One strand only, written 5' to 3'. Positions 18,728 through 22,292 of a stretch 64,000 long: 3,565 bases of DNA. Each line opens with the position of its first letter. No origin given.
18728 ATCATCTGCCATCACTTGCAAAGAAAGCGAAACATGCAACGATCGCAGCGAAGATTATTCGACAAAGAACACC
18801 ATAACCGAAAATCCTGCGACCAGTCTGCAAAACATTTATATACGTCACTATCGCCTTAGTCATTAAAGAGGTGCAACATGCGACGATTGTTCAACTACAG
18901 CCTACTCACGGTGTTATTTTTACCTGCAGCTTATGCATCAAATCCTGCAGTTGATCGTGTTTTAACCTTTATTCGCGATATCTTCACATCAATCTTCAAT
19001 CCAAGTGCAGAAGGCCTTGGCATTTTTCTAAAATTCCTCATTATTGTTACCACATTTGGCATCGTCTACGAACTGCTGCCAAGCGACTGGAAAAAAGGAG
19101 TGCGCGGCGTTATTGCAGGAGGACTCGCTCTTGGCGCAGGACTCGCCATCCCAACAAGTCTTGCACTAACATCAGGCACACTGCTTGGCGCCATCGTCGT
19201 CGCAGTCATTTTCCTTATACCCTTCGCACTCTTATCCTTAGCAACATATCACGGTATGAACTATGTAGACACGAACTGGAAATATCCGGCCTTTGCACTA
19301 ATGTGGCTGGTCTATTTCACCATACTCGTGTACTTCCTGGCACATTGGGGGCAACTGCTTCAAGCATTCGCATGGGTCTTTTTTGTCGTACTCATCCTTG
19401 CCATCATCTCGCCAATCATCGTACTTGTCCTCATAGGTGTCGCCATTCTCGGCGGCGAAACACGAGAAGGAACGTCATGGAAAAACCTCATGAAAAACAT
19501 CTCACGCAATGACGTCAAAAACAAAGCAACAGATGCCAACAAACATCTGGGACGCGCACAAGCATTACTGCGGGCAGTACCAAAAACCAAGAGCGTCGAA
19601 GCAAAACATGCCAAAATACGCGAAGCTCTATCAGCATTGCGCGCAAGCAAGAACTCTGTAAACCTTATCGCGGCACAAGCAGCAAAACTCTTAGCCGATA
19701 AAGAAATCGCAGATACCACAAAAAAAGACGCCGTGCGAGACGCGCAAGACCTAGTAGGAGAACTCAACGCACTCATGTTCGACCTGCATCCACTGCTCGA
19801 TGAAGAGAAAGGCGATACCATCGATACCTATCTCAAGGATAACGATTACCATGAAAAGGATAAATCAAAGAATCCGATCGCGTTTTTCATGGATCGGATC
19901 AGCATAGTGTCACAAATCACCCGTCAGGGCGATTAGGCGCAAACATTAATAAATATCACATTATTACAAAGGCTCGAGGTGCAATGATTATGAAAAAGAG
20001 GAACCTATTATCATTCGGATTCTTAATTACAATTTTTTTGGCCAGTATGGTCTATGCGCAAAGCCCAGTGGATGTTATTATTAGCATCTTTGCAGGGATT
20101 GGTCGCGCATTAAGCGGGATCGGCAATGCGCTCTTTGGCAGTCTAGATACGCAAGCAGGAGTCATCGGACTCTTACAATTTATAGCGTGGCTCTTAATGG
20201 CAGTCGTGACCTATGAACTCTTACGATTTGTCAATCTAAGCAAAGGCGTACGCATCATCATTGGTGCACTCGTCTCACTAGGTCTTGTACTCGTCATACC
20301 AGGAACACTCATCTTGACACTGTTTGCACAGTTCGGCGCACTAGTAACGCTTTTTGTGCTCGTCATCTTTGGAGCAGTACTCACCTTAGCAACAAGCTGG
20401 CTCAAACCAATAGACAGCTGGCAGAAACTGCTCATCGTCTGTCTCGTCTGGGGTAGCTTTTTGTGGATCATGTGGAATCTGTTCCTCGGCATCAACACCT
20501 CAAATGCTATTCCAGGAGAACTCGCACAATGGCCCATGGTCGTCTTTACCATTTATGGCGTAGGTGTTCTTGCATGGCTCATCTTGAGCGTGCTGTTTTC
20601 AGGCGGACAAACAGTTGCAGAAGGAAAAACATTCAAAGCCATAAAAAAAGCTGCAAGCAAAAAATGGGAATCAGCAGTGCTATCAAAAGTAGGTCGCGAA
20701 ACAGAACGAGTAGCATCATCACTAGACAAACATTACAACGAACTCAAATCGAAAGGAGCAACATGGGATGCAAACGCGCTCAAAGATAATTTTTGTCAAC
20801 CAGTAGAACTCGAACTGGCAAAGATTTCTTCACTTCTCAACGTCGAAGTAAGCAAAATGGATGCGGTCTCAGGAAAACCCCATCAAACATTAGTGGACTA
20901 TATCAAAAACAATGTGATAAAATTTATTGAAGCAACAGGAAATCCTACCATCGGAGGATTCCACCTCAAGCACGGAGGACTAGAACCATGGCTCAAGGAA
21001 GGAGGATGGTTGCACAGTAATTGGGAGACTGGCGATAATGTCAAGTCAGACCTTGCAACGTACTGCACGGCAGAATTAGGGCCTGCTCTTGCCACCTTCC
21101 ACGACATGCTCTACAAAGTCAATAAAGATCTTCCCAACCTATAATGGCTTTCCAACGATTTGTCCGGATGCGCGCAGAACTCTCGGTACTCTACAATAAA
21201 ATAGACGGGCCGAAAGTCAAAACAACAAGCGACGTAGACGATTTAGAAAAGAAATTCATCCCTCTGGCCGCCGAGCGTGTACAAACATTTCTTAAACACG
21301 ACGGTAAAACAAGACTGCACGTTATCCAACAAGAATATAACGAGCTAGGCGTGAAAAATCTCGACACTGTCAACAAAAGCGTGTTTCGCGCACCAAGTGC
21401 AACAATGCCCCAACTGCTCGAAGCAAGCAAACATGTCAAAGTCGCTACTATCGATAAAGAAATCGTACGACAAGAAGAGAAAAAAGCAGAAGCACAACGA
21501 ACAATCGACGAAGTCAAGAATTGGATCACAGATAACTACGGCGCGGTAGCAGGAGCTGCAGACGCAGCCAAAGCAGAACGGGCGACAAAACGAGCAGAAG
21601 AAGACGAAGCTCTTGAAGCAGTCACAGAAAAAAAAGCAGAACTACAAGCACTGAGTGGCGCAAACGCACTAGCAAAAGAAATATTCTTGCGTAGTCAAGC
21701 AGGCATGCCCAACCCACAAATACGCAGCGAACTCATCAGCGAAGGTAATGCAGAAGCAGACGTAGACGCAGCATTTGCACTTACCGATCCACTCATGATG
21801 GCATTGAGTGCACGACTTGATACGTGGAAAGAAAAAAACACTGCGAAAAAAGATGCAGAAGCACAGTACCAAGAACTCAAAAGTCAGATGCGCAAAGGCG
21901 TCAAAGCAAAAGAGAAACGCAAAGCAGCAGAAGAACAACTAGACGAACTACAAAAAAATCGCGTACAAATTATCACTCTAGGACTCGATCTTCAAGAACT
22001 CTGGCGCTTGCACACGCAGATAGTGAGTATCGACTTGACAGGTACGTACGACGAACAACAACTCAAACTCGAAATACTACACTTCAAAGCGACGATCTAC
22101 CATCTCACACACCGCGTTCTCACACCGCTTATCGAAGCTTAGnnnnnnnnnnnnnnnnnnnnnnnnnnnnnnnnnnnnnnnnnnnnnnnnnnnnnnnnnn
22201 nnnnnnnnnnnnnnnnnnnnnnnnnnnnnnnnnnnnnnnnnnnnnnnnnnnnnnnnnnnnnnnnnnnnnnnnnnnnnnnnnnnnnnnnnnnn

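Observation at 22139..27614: Compositionally foreign five-gene operon of ORFan coiled-coil proteins, candidate uncharacterised system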

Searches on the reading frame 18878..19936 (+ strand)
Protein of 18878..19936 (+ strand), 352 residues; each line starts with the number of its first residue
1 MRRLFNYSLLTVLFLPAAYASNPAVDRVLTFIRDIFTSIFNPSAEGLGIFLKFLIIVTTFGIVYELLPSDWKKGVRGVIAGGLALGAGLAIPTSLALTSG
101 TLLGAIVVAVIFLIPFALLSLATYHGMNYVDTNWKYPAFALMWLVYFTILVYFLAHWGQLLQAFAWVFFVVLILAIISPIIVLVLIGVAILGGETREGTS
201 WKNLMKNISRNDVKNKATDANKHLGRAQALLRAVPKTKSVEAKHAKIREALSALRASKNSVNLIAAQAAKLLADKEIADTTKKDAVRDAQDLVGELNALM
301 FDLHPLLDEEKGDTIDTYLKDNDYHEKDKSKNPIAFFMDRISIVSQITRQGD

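Call 7: search_protein_families(library=pfam, proteins=[window:18878-19936:+], max_evalue=0.1)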
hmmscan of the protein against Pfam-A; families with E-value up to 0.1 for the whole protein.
window:18878-19936:+ (352 aa): 2 families
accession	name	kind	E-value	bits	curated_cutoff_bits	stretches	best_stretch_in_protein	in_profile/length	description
PF06785.16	UPF0242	-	0.0019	18.7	33.5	1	141-314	7-172/194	Uncharacterised protein family (UPF0242) N-terminus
PF12666.12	PrgI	-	0.035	15.1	27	1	83-136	25-78/91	PrgI family protein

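Call 12: search_protein_families(library=phrogs, proteins=[window:18878-19936:+], max_evalue=0.01)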
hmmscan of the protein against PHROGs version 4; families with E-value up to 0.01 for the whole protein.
window:18878-19936:+ (352 aa): 0 families

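Call 13: search_protein_families(library=padloc, proteins=[window:18878-19936:+], max_evalue=0.01)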
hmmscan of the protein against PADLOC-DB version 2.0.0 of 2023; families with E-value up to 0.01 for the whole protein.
window:18878-19936:+ (352 aa): 0 families

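Call 14: search_protein_families(library=ncbifam, proteins=[window:18878-19936:+], max_evalue=0.01)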
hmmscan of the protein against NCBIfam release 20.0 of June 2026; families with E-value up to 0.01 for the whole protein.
window:18878-19936:+ (352 aa): 0 families

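Call 97: list_cluster_members(proteins=[L001:2716-4290:+, L001:4317-4829:+, L001:4816-5244:+, L003:3611-5089:-, L003:3063-3614:-, L003:2546-3073:-, window:18878-19936:+, window:19984-21144:+])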
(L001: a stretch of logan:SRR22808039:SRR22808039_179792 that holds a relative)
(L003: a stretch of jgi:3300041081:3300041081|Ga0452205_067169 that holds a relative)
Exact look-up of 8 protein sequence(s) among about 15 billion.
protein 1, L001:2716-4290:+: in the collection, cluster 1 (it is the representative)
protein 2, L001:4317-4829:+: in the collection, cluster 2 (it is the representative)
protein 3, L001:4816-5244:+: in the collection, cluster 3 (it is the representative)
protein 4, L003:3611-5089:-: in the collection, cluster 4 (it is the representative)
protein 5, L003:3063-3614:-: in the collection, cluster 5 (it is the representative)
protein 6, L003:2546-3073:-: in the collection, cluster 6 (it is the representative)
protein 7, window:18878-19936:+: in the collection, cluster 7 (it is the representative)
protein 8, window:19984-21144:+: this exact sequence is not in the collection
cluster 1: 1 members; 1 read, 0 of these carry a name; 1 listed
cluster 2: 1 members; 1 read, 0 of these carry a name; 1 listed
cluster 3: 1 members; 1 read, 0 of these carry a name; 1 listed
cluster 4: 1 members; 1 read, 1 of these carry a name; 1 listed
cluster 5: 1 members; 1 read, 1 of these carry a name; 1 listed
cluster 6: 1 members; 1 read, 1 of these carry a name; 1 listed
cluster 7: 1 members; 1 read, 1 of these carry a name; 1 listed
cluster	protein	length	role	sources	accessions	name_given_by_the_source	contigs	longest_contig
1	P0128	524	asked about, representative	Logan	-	-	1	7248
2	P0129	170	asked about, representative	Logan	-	-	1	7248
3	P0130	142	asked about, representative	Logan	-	-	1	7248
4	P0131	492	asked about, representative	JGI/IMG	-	hypothetical protein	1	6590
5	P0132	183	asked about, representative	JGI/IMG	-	hypothetical protein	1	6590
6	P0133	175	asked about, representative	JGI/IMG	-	hypothetical protein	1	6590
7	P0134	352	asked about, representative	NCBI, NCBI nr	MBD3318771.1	hypothetical protein GF342_02590 [Candidatus Woesearchaeota archaeon] | hypothetical protein [Candidatus Woesearchaeota archaeon]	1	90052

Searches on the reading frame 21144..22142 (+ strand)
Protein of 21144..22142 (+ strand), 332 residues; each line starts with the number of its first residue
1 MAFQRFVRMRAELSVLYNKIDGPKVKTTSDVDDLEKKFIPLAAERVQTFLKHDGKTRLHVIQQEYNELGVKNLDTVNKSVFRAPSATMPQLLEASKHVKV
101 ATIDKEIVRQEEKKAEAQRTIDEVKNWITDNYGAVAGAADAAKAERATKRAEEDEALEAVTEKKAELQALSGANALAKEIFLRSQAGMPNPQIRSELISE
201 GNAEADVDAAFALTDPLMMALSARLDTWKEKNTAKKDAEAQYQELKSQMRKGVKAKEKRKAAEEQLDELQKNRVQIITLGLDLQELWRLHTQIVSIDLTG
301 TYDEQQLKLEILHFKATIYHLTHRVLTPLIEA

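Call 7: search_protein_families(library=pfam, proteins=[window:21144-22142:+], max_evalue=0.1)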
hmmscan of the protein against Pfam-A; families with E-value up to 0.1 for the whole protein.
window:21144-22142:+ (332 aa): 2 families
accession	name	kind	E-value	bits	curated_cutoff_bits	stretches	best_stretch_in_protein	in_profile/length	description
PF01526.23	DDE_Tnp_Tn3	-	0.0091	15.2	24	1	208-270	182-240/389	Tn3 transposase DDE domain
PF11570.13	E2R135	-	0.019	15.7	21.4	1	97-152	76-132/136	Coiled-coil receptor-binding R-domain of colicin E2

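Call 12: search_protein_families(library=phrogs, proteins=[P0001, P0002, P0003, P0004, P0005, P0006], max_evalue=0.01)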
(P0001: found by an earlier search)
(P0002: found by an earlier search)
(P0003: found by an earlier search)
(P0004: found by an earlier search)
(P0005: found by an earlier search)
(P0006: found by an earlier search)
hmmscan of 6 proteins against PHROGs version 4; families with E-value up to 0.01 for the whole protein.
P0001 (469 aa): 2 families
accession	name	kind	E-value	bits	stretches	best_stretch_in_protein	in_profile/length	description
phrog_2658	-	other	0.001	20.3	0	21-82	49-110/126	hol-like chemotaxis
phrog_14076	-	transcription regulation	0.0065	18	0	200-224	15-39/86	transcriptional regulator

P0002 (354 aa): 0 families

P0003 (230 aa): 0 families

P0004 (174 aa): 0 families

P0005 (536 aa): 0 families

P0006 (332 aa): 1 family
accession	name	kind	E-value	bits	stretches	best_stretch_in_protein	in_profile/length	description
phrog_36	-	transcription regulation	0.0026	18.4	1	229-302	20-90/220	transcriptional regulator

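Call 13: search_protein_families(library=padloc, proteins=[P0001, P0002, P0003, P0004, P0005, P0006], max_evalue=0.01)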
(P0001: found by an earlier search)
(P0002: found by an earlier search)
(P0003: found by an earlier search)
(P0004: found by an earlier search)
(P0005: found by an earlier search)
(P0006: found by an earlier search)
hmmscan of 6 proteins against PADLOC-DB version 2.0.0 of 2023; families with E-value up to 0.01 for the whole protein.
P0001 (469 aa): 0 families

P0002 (354 aa): 0 families

P0003 (230 aa): 0 families

P0004 (174 aa): 0 families

P0005 (536 aa): 0 families

P0006 (332 aa): 1 family
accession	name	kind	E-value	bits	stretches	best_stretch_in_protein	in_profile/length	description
PDLC00723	Effector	-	0.0093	13.5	0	93-135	107-150/302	4TM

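Call 14: search_protein_families(library=ncbifam, proteins=[P0001, P0002, P0003, P0004, P0005, P0006], max_evalue=0.01)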
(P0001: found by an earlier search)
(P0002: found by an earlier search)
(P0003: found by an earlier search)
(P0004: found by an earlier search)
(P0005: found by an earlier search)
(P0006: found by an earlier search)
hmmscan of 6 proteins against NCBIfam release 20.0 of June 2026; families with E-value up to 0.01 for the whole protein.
P0001 (469 aa): 2 families
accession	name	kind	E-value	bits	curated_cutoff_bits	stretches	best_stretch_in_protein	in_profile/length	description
TIGR02168.1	SMC_prok_B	equivalog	0.00075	17.3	567.35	1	38-220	728-908/1181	chromosome segregation protein SMC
NF045487.1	ASRP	equivalog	0.0009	18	300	1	114-219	324-429/593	archaea-specific SMC-related protein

P0002 (354 aa): 0 families

P0003 (230 aa): 0 families

P0004 (174 aa): 0 families

P0005 (536 aa): 0 families

P0006 (332 aa): 1 family
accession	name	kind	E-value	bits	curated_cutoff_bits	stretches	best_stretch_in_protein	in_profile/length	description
NF001054.0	PRK00117.2-1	equivalog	0.0029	17.8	189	1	148-244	33-129/154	recombination regulator RecX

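Call 67: search_protein_families(library=pfam, proteins=[L001:5338-6393:+], max_evalue=10)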
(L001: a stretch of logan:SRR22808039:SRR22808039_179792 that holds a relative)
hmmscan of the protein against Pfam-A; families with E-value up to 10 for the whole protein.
L001:5338-6393:+ (351 aa): 1 family
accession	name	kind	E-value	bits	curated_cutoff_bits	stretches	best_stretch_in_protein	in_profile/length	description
PF14563.12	DUF4444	-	0.013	15.5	31.6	1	226-256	3-34/42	Domain of unknown function (DUF4444)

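Call 78: search_protein_families(library=pfam, proteins=[L001:6432-7247:+, L001:4816-5244:+, L001:4317-4829:+, L001:2716-4290:+], max_evalue=0.01)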
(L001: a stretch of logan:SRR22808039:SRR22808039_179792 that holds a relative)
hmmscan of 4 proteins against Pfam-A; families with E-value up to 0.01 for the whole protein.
L001:6432-7247:+ (272 aa): 2 families
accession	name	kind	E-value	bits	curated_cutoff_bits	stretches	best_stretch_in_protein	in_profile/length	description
PF07200.18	Mod_r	-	0.0048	17.3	30.1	1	142-218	18-96/146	Modifier of rudimentary (Mod(r)) protein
PF00038.26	Filament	-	0.0096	16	40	1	165-223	199-257/313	Intermediate filament protein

L001:4816-5244:+ (142 aa): 0 families

L001:4317-4829:+ (170 aa): 0 families

L001:2716-4290:+ (524 aa): 0 families
